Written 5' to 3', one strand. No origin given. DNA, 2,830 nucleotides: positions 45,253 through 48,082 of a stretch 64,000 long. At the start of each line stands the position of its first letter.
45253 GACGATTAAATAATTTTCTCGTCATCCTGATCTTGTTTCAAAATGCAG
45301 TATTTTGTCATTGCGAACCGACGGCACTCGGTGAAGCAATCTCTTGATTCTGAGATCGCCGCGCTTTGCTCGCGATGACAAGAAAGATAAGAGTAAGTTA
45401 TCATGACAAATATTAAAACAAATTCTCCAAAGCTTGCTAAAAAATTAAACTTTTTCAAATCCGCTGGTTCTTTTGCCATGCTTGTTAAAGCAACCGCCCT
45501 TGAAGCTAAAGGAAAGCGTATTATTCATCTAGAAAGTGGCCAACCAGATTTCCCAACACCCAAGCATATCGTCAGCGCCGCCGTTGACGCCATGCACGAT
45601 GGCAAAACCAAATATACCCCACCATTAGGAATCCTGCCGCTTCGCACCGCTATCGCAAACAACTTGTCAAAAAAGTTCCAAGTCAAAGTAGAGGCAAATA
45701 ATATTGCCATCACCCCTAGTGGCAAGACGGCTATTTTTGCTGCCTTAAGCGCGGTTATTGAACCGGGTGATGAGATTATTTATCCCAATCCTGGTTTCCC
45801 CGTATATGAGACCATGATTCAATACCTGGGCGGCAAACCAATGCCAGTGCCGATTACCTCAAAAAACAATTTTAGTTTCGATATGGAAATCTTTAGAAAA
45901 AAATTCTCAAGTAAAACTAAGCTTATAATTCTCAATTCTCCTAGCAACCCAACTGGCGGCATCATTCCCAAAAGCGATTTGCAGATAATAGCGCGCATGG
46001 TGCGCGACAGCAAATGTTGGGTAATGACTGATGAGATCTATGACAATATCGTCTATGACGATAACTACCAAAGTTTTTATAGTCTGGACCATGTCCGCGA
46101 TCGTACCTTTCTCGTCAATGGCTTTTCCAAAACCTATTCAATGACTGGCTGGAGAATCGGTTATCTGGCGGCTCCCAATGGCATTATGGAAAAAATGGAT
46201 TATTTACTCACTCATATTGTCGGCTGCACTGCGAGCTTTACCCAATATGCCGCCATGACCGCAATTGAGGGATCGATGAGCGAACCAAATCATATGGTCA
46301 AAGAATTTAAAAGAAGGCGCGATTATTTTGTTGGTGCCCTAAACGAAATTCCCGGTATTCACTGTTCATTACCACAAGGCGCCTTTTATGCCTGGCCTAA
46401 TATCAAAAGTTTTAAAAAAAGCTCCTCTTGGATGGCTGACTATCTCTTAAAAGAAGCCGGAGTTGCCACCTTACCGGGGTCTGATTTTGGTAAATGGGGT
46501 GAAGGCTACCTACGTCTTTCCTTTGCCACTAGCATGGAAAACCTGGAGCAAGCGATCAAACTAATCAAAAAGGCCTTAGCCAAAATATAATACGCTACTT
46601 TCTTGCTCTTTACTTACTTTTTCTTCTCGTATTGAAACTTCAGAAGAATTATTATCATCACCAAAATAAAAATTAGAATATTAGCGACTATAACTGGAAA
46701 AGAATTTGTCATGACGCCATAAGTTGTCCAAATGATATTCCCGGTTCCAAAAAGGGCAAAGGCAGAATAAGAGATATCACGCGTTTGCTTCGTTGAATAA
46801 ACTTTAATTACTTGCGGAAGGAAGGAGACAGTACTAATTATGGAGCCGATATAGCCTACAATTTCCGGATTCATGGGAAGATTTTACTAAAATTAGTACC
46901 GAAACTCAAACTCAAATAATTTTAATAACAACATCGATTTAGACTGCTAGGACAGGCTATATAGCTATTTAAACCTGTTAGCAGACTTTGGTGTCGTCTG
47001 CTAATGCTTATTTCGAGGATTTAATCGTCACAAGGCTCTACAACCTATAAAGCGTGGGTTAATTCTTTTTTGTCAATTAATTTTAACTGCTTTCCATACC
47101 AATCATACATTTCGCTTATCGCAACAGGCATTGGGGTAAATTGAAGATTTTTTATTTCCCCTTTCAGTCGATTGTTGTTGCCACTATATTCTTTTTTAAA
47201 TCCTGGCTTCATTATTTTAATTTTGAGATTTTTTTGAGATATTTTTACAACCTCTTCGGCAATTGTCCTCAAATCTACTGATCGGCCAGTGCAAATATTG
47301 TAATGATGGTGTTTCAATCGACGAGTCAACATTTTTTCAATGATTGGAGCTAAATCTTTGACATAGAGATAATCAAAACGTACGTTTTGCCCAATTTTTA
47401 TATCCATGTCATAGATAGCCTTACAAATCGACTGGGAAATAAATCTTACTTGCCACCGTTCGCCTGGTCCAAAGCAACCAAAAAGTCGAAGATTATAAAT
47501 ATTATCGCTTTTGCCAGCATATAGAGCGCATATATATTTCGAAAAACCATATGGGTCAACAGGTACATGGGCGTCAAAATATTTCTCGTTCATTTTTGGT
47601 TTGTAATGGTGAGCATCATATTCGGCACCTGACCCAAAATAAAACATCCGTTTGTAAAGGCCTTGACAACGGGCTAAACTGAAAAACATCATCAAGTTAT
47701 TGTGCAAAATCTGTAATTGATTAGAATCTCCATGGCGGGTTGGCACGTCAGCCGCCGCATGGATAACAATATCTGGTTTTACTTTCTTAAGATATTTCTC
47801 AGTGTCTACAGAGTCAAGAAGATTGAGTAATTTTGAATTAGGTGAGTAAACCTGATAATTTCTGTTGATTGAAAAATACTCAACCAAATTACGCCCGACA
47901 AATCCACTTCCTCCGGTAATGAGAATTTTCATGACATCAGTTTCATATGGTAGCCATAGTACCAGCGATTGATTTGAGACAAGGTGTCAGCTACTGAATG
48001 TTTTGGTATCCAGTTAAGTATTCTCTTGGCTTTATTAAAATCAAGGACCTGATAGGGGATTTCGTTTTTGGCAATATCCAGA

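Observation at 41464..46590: DmpF/DmpG-like dehydrogenase-aldolase pair, an ALS/YerE-like ThDP enzyme and an aminotransferase embedded in a glycan locus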

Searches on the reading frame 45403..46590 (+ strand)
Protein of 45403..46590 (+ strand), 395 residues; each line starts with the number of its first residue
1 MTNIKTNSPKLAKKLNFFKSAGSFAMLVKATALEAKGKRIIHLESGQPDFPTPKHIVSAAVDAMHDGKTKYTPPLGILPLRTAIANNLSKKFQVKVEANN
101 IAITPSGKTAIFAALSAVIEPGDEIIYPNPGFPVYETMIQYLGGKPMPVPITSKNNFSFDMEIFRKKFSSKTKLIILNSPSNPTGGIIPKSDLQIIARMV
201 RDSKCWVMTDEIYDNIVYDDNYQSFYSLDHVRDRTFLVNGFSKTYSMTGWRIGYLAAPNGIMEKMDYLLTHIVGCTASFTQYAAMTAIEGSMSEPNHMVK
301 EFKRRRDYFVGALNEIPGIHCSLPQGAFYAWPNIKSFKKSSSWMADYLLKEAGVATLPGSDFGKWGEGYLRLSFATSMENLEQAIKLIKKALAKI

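Call 3: search_protein_families(library=pfam, proteins=[window:45403-46590:+])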
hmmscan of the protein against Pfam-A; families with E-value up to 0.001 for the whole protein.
window:45403-46590:+ (395 aa): 4 families
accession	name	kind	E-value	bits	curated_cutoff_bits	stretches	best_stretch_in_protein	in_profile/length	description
PF00155.27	Aminotran_1_2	-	7.1e-69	233.1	19.7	1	39-386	2-359/361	Aminotransferase class I and II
PF01053.26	Cys_Met_Meta_PP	-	1.1e-09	37.7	27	1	96-212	65-175/381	Cys/Met metabolism PLP-dependent enzyme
PF01041.23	DegT_DnrJ_EryC1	-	2.1e-06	27.7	19.8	1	87-177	28-118/360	DegT/DnrJ/EryC1/StrS aminotransferase family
PF00266.25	Aminotran_5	-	0.00032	20.2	21.5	1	99-210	62-175/371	Aminotransferase class-V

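Call 4: search_protein_families(library=ncbifam, proteins=[window:45403-46590:+])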
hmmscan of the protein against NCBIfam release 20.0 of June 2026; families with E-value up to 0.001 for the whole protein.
window:45403-46590:+ (395 aa): 86 families (the best 25 are shown)
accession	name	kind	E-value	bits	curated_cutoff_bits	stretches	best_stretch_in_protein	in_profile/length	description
NF041091.1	asp_aminotase_Arch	equivalog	1.5e-109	366.3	550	1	26-391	15-374/376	aspartate aminotransferase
NF041364.1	GntC_guanitoxin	equivalog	2.3e-99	332.7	415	1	43-389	3-354/356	guanitoxin biosynthesis PLP-dependent (S)-gamma-hydroxy-L-arginine cyclodehydratase GntC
NF005816.0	PRK07682.1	equivalog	3.1e-98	328.9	620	1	32-394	23-385/390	aminotransferase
NF005817.0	PRK07683.1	equivalog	2e-95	319.7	575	1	34-392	24-381/387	aminotransferase A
NF004769.0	PRK06107.1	equivalog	7e-93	311.6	617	1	12-394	7-400/402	aspartate transaminase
NF004770.0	PRK06108.1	subfamily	9.2e-90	301.3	422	1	36-394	34-394/396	pyridoxal phosphate-dependent aminotransferase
NF006514.0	PRK08960.1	equivalog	5.5e-87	292.1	554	1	23-394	17-387/388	pyridoxal phosphate-dependent aminotransferase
NF005601.0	PRK07337.1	equivalog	1.4e-86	291.1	496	1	8-393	5-393/394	pyridoxal phosphate-dependent aminotransferase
NF004975.0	PRK06348.1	equivalog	1.1e-85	287.9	549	1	25-390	16-381/384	pyridoxal phosphate-dependent aminotransferase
NF006229.0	PRK08361.1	equivalog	1.6e-85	287.5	624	1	35-394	30-390/391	aspartate aminotransferase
NF006230.0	PRK08363.1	equivalog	2.4e-78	263.7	534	1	27-392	19-392/398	alanine aminotransferase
NF005588.0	PRK07309.1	equivalog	3.3e-77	260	576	1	39-392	31-386/391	pyridoxal phosphate-dependent aminotransferase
NF006756.0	PRK09276.1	subfamily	1.6e-73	247.9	507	1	31-390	24-384/387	LL-diaminopimelate aminotransferase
TIGR03540.1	DapC_direct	equivalog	4.2e-73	246.5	593.25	1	33-390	24-382/383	LL-diaminopimelate aminotransferase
NF005744.0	PRK07568.1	subfamily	1e-69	235.2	389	1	30-394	22-392/398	pyridoxal phosphate-dependent aminotransferase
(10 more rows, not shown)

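Call 32: search_solved_structures(query=window:45403-46590:+, max_evalue=1e-30, show_alignments=2)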
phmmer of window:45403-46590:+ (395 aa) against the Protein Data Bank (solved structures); distinct sequences matched with E-value up to 1e-30: 35.
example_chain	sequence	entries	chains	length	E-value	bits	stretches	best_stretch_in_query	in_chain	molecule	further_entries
1dju_A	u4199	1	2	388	4.4e-83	282.4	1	33-392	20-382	AROMATIC AMINOTRANSFERASE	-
1gd9_A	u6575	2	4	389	7.8e-83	281.6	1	33-392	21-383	ASPARTATE AMINOTRANSFERASE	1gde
1j32_A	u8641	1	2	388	7.1e-81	275.2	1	12-392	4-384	aspartate aminotransferase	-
2z61_A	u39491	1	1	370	2.5e-75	256.9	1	11-393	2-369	Probable aspartate aminotransferase 2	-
1o4s_A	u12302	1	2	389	1.5e-70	241.2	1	23-389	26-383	Aspartate aminotransferase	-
6f77_A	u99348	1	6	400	1.9e-70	240.9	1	11-391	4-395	Aspartate aminotransferase A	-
5wmh_A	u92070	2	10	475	2.1e-69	237.4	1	15-393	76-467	Bifunctional aspartate aminotransferase and glutamate/aspartate-prephenate aminotransferas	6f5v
5wmi_A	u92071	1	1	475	3.4e-69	236.7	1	26-393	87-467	Bifunctional aspartate aminotransferase and glutamate/aspartate-prephenate aminotransferas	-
6f35_A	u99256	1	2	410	1.1e-68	235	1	28-391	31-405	Aspartate aminotransferase B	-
5wml_A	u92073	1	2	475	1.4e-68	234.7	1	15-393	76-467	Bifunctional aspartate aminotransferase and glutamate/aspartate-prephenate aminotransferas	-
8wkj_A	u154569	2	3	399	2.3e-68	234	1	11-389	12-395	Aminotransferase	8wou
5wmk_A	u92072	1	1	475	3e-68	233.6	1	26-393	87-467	Bifunctional aspartate aminotransferase and glutamate/aspartate-prephenate aminotransferas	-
1bkg_A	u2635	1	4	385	7.7e-68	232.3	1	11-392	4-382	ASPARTATE AMINOTRANSFERASE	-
1bjw_A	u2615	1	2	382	1.5e-67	231.3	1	11-388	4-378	ASPARTATE AMINOTRANSFERASE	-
1b5o_A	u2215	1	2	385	3.8e-67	230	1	11-392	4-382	PROTEIN (ASPARTATE AMINOTRANSFERASE)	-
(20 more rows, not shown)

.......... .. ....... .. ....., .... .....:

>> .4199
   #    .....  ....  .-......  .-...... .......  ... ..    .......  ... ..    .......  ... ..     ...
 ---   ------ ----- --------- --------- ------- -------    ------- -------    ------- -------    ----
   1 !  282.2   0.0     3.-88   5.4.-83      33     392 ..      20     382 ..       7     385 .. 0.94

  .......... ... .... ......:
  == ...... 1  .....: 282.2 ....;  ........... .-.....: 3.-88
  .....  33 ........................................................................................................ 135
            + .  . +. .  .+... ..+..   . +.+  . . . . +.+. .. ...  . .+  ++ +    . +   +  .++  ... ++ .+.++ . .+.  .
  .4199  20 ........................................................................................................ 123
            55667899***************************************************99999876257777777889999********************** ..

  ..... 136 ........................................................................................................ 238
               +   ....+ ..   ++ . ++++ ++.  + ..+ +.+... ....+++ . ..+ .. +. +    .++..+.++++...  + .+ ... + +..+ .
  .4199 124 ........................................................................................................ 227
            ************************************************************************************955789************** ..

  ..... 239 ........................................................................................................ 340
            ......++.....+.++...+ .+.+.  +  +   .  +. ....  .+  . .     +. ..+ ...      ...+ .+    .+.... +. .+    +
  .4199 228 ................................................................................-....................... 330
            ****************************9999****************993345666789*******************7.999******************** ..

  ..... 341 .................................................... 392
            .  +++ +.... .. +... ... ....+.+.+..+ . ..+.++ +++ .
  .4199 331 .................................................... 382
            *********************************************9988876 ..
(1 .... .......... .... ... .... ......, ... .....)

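Call 47: find_homologous_proteins(query=window:45403-46590:+, max_evalue=1e-30)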
Query window:45403-46590:+ (395 aa): 8000 proteins with E <= 1e-30 among 8000 candidates; the best 120 are listed.
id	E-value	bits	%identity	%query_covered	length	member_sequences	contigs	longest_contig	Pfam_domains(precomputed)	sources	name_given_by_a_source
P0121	3.4e-266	900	100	100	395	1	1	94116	PF00155.28,PF01053.27,PF01041.24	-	-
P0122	4.9e-217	738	81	99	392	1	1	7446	PF00155.28,PF01053.27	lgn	-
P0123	3.3e-212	722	80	99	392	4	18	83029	PF00155.28,PF01053.27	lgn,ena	-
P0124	7.6e-175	599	65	99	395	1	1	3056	PF00155.28,PF01053.27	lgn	-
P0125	8.3e-173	593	66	97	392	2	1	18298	PF00155.28,PF01053.27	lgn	-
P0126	5.8e-170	583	65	99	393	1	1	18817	PF00155.28,PF00266.26,PF01053.27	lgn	-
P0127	3.1e-167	574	63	98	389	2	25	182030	PF00155.28,PF00266.26,PF01053.27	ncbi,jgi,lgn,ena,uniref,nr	ncbi:hypothetical protein A3H80_04820 [Candidatus Roizmanbacteria bacterium RIFCSPLOWO2_02_FULL_37_1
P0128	1.1e-160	553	62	96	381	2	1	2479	PF00155.28,PF00266.26,PF01053.27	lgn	-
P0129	2.5e-157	542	60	97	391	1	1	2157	PF00155.28,PF01053.27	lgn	-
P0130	6.0e-157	540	62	97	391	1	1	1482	PF00155.28,PF01053.27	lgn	-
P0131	9.9e-157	540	59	97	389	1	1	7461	PF00155.28,PF01053.27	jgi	-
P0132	7.0e-156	537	59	98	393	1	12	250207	PF00155.28,PF01053.27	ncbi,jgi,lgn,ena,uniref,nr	ncbi:MAG: Aspartate aminotransferase [Candidatus Roizmanbacteria bacterium GW2011_GWC2_37_13]|uniref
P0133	2.5e-155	535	60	99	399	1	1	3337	PF00155.28,PF01053.27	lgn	-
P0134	7.3e-155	534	62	96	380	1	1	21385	PF00155.28,PF01212.28,PF01053.27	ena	-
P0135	2.3e-154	532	61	97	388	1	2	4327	PF00155.28,PF01053.27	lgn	-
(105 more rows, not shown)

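Call 48: find_encoding_contigs(protein=P0127, flank=8000, max_places=1)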
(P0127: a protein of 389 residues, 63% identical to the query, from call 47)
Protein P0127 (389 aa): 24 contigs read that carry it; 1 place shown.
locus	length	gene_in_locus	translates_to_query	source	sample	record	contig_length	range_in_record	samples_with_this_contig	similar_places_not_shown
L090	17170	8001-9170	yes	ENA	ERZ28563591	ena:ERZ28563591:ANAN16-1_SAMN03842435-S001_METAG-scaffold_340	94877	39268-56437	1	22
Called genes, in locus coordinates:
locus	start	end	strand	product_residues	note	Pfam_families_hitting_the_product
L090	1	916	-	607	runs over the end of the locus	PF02776:TPP_enzyme_N, PF00205:TPP_enzyme_M, PF02775:TPP_enzyme_C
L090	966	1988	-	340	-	-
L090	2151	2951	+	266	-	PF03328:HpcH_HpaI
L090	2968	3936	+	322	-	PF00535:Glycos_transf_2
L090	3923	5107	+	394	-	PF00155:Aminotran_1_2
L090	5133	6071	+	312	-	PF00535:Glycos_transf_2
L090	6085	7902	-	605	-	PF02776:TPP_enzyme_N, PF00205:TPP_enzyme_M, PF02775:TPP_enzyme_C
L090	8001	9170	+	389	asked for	PF00155:Aminotran_1_2, PF00266:Aminotran_5 (faint), PF01053:Cys_Met_Meta_PP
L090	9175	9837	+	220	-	PF00702:Hydrolase, PF13419:HAD_2, PF13242:Hydrolase_like (weak)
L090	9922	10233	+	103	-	PF23991:DUF7310 (faint)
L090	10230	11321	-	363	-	PF01118:Semialdhyde_dh, PF02774:Semialdhyde_dhC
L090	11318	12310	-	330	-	PF00742:Homoserine_dh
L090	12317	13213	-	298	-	PF00696:AA_kinase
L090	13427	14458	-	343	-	PF01073:3Beta_HSD, PF01370:Epimerase, PF02719:Polysacc_synt_2, PF04321:RmlD_sub_bind, PF07993:NAD_binding_4, PF16363:GDP_Man_Dehyd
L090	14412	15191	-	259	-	PF00483:NTP_transferase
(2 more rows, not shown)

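Call 49: find_encoding_contigs(protein=P0132, flank=8000, max_places=1)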
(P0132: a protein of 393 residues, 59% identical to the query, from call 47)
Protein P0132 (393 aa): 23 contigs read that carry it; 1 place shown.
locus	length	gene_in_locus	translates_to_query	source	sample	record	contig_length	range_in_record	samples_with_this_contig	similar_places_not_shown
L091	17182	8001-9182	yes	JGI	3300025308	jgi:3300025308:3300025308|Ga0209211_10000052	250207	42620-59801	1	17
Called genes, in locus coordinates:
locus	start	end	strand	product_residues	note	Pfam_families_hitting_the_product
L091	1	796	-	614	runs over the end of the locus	-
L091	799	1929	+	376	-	PF01757:Acyl_transf_3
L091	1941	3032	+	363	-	PF00535:Glycos_transf_2, PF10111:Glyco_tranf_2_2, PF13641:Glyco_tranf_2_3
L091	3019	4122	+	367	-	PF00535:Glycos_transf_2, PF10111:Glyco_tranf_2_2, PF13641:Glyco_tranf_2_3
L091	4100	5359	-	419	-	PF00266:Aminotran_5 (weak), PF01041:DegT_DnrJ_EryC1, PF01212:Beta_elim_lyase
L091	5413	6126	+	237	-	PF00535:Glycos_transf_2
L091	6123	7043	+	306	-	PF01073:3Beta_HSD (weak), PF01370:Epimerase, PF02719:Polysacc_synt_2, PF07993:NAD_binding_4 (faint), PF16363:GDP_Man_Dehyd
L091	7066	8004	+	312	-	PF00535:Glycos_transf_2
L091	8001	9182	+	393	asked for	PF00155:Aminotran_1_2, PF01053:Cys_Met_Meta_PP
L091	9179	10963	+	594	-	PF02776:TPP_enzyme_N, PF00205:TPP_enzyme_M, PF02775:TPP_enzyme_C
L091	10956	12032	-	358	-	PF01118:Semialdhyde_dh, PF02774:Semialdhyde_dhC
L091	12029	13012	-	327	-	PF03447:NAD_binding_3 (faint), PF00742:Homoserine_dh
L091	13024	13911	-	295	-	PF00696:AA_kinase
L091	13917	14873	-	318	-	PF00535:Glycos_transf_2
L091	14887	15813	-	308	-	PF05368:NmrA, PF01073:3Beta_HSD, PF01370:Epimerase, PF02719:Polysacc_synt_2, PF04321:RmlD_sub_bind, PF07993:NAD_binding_4 (weak), PF13460:NAD_binding_10, PF16363:GDP_Man_Dehyd, +1 more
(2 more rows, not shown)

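Call 50: find_encoding_contigs(protein=P0125, flank=8000, max_places=1)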
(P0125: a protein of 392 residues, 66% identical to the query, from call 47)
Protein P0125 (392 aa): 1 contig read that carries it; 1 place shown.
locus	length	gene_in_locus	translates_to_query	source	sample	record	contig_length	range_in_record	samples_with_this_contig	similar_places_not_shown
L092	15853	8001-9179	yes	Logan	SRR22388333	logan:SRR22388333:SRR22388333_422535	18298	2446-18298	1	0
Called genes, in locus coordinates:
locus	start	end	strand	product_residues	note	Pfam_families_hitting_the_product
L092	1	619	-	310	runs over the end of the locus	PF00535:Glycos_transf_2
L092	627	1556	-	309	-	PF02779:Transket_pyr, PF02780:Transketolase_C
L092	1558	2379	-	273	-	PF00456:Transketolase_N, PF13292:DXP_synthase_N (weak)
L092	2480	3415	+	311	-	PF00535:Glycos_transf_2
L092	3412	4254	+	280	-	PF11974:bMG3 (weak), PF13620:CarboxypepD_reg (weak)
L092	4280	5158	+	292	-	PF01118:Semialdhyde_dh (weak), PF09290:AcetDehyd-dimer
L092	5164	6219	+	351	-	PF00682:HMGL-like, PF07836:DmpG_comm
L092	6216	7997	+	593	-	PF02776:TPP_enzyme_N, PF00205:TPP_enzyme_M, PF02775:TPP_enzyme_C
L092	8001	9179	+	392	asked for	PF00155:Aminotran_1_2, PF01053:Cys_Met_Meta_PP (weak)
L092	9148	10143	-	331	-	PF01073:3Beta_HSD, PF01370:Epimerase, PF02719:Polysacc_synt_2, PF04321:RmlD_sub_bind, PF05368:NmrA (faint), PF13460:NAD_binding_10 (weak), PF16363:GDP_Man_Dehyd, PF07993:NAD_binding_4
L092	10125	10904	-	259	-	PF00483:NTP_transferase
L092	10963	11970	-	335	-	PF00106:adh_short (weak), PF01073:3Beta_HSD, PF01370:Epimerase, PF02719:Polysacc_synt_2, PF04321:RmlD_sub_bind, PF16363:GDP_Man_Dehyd, PF07993:NAD_binding_4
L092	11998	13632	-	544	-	PF13231:PMT_2 (weak), PF13414:TPR_11, PF13431:TPR_17 (weak), PF00515:TPR_1, PF07719:TPR_2 (weak), PF13414:TPR_11 (weak), PF13181:TPR_8 (weak), PF14559:TPR_19 (weak), +9 more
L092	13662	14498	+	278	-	PF00535:Glycos_transf_2, PF10111:Glyco_tranf_2_2 (weak)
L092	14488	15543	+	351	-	PF00535:Glycos_transf_2, PF13641:Glyco_tranf_2_3 (faint)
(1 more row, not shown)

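Call 52: find_related_loci(query=window:45403-46590:+, collection=metagenome_contigs, flank=10000)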
Query window:45403-46590:+ (395 aa) in metagenome_contigs; peptide patterns used: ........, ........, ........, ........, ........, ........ (x = any residue, [..] = any of these).
250 stretches matched a pattern; 14 encode a relative of the query (tblastn E <= 1e-3); 14 distinct loci.
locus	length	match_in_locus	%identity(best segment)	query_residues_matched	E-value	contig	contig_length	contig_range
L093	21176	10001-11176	80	4-395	0e+0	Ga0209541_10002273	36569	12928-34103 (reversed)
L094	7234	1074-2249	80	4-395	0e+0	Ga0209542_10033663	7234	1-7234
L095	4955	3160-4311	58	6-388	2e-159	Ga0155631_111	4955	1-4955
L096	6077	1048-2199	58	6-388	9e-158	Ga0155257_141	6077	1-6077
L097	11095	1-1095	59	25-388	2e-151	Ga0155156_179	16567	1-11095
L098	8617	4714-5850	48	11-388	2e-124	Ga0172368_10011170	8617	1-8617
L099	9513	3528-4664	48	11-388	2e-124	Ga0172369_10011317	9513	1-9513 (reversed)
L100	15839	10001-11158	57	11-395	2e-156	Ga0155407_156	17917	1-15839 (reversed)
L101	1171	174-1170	63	9-344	2e-125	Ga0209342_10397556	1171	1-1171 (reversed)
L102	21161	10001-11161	63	9-395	2e-174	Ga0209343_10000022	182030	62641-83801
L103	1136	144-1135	44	10-359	5e-80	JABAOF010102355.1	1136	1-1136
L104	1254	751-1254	58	10-177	1e-64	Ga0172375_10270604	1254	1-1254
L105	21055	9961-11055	30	33-389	4e-47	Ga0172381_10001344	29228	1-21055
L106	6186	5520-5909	28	106-237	8e-5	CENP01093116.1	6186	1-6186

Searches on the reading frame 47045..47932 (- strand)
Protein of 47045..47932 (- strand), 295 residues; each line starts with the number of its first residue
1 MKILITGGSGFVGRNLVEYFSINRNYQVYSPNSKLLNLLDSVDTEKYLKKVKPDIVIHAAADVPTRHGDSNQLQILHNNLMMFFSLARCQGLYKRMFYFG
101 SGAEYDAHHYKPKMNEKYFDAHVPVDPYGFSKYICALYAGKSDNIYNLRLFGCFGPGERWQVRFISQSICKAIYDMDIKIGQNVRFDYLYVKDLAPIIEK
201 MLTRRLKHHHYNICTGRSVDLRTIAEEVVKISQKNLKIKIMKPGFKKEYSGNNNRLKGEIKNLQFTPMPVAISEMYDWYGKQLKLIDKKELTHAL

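Call 3: search_protein_families(library=pfam, proteins=[window:47045-47932:-])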
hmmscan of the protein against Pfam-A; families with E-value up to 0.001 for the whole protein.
window:47045-47932:- (295 aa): 3 families
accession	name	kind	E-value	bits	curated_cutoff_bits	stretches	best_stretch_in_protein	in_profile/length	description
PF01370.27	Epimerase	-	4.5e-27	95.4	20.9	1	3-214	1-240/240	NAD dependent epimerase/dehydratase family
PF16363.11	GDP_Man_Dehyd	-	4.5e-13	49.8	27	1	37-239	60-273/332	GDP-mannose 4,6 dehydratase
PF04321.23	RmlD_sub_bind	-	1.8e-10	40.8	27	1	1-72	1-71/287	RmlD substrate binding domain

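Call 4: search_protein_families(library=ncbifam, proteins=[window:47045-47932:-])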
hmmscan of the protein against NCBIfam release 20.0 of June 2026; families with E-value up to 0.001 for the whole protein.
window:47045-47932:- (295 aa): 10 families
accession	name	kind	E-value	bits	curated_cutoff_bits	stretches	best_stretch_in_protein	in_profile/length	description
TIGR02197.1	heptose_epim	equivalog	1.4e-18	67.2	274.6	1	3-242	1-270/316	ADP-glyceromanno-heptose 6-epimerase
TIGR01181.1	dTDP_gluc_dehyt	equivalog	2.4e-14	53.2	365.1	1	40-282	61-314/321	dTDP-glucose 4,6-dehydratase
TIGR01179.1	galE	equivalog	2e-11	43.3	262.3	1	37-134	55-151/332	UDP-glucose 4-epimerase GalE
NF047922.1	GDPFucSynFcl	equivalog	1.3e-10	41.2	500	1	2-116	4-120/308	GDP-L-fucose synthase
TIGR01214.1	rmlD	equivalog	8.5e-10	38.2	224.05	1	2-249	1-246/285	dTDP-4-dehydrorhamnose reductase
NF008360.0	PRK11150.1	equivalog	2.1e-06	27.2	452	1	3-239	2-261/310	ADP-glyceromanno-heptose 6-epimerase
NF007490.0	PRK10084.1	subfamily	5.8e-05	22.2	649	0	1-25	1-25/361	dTDP-glucose 4,6-dehydratase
NF047837.1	UDPAcbARedWbcJ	equivalog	0.00043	19.3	500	0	1-33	1-33/372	UDP-2-acetamido-2,6-beta-L-arabino-hexul-4-ose reductase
NF042422.1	oxyalk_red_OleD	equivalog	0.00048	19.6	580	1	1-58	1-58/329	2-alkyl-3-oxoalkanoate reductase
NF007582.0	PRK10217.1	equivalog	0.00091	18.4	698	0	2-20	3-21/355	dTDP-glucose 4,6-dehydratase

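Call 65: search_solved_structures(query=window:47045-47932:-, max_evalue=1e-10)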
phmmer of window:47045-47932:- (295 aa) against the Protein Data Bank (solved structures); distinct sequences matched with E-value up to 1e-10: 1.
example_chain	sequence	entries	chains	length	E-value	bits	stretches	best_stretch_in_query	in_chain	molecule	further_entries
2pk3_A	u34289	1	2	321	2.1e-12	50.7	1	1-259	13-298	GDP-6-deoxy-D-lyxo-4-hexulose reductase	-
